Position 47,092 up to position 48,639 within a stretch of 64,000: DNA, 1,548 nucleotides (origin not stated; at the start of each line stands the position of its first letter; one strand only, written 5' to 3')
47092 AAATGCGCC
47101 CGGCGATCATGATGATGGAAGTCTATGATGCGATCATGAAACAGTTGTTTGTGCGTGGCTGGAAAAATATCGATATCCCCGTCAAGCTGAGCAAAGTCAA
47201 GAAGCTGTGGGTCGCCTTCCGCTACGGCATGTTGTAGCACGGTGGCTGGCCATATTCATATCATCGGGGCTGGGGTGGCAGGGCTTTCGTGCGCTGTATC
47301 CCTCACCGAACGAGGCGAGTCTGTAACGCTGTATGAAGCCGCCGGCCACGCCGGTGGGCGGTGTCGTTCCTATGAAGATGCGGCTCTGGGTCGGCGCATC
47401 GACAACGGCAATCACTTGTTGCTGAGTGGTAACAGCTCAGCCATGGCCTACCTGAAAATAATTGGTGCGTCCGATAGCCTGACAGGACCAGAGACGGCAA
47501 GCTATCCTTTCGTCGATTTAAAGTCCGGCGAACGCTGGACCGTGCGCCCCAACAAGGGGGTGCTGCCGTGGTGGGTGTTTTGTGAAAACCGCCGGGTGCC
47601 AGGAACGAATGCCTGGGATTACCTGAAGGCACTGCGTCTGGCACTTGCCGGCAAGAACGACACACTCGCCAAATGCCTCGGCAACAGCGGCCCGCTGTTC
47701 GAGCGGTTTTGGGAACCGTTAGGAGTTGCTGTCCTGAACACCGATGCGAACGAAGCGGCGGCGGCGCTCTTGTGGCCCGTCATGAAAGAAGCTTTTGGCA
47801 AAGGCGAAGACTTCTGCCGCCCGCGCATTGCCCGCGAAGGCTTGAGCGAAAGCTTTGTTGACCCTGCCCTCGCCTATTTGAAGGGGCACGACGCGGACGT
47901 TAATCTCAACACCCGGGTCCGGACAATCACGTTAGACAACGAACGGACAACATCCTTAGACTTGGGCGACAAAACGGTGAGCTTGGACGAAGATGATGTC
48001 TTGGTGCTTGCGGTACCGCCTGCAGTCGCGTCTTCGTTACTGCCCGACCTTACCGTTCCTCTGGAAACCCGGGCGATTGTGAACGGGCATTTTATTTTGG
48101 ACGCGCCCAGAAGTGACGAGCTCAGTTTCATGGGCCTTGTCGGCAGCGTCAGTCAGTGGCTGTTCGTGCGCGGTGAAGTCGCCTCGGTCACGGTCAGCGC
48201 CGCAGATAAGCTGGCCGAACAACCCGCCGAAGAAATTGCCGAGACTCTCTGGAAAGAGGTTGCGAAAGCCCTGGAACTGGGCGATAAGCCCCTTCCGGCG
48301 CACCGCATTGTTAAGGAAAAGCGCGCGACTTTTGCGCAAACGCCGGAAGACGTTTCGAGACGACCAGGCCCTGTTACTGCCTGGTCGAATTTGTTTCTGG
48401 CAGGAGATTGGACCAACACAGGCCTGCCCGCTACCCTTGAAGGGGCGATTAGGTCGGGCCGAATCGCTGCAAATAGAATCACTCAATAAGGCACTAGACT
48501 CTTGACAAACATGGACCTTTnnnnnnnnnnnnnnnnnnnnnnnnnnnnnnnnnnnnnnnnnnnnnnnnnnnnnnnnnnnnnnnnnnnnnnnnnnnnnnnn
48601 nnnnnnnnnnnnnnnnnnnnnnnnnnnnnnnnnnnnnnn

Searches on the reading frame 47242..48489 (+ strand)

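Call 11: search_protein_families(library=pfam, proteins=[window:47242-48489:+])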
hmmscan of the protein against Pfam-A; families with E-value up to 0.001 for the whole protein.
window:47242-48489:+ (415 aa): 8 families
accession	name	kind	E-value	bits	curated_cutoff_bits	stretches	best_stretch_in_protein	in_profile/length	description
PF01593.30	Amino_oxidase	-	5.3e-43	148.4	19.8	1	12-413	1-442/443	Flavin containing amine oxidoreductase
PF13450.12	NAD_binding_8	-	2e-14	54.1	21.9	1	7-69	1-63/68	NAD(P)-binding Rossmann-like domain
PF06100.17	MCRA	-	4.5e-07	29.5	23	0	198-257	201-270/495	MCRA family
PF01266.30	DAO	-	8.9e-07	29.2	27.9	1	5-38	2-35/353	FAD dependent oxidoreductase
PF07992.20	Pyr_redox_2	-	1.6e-06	28.2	26.1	1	5-42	3-41/291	Pyridine nucleotide-disulphide oxidoreductase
PF03486.20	HI0933_like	-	3.2e-05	23.9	50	1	5-38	3-36/244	HI0933-like protein Rossmann domain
PF00890.30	FAD_binding_2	-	0.00012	21.8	20.4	1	7-39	4-36/414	FAD binding domain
PF12831.13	FAD_oxidored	-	0.00089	19.1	27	0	6-40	3-37/416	FAD dependent oxidoreductase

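Call 70: search_protein_families(library=ncbifam, proteins=[window:47242-48489:+], max_evalue=1e-10)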
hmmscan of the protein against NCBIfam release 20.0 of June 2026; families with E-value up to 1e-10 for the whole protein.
window:47242-48489:+ (415 aa): 5 families
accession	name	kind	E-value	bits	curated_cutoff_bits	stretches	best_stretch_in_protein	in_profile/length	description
TIGR03467.1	HpnE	equivalog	1.6e-124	416.6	283.05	1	5-414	1-429/430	hydroxysqualene dehydroxylase HpnE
TIGR02732.1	zeta_caro_desat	equivalog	1.8e-19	70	622.15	1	5-85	2-81/474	9,9'-di-cis-zeta-carotene desaturase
NF005560.0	PRK07233.1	equivalog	1.4e-18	67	252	0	4-82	2-78/435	hypothetical protein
TIGR02731.1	phytoene_desat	equivalog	1.1e-14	54.1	569.4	0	319-413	353-452/453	15-cis-phytoene desaturase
NF045637.1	carotdesatCrtDProt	equivalog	3.8e-11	42.2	580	0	6-57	2-51/485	1-hydroxycarotenoid 3,4-desaturase CrtD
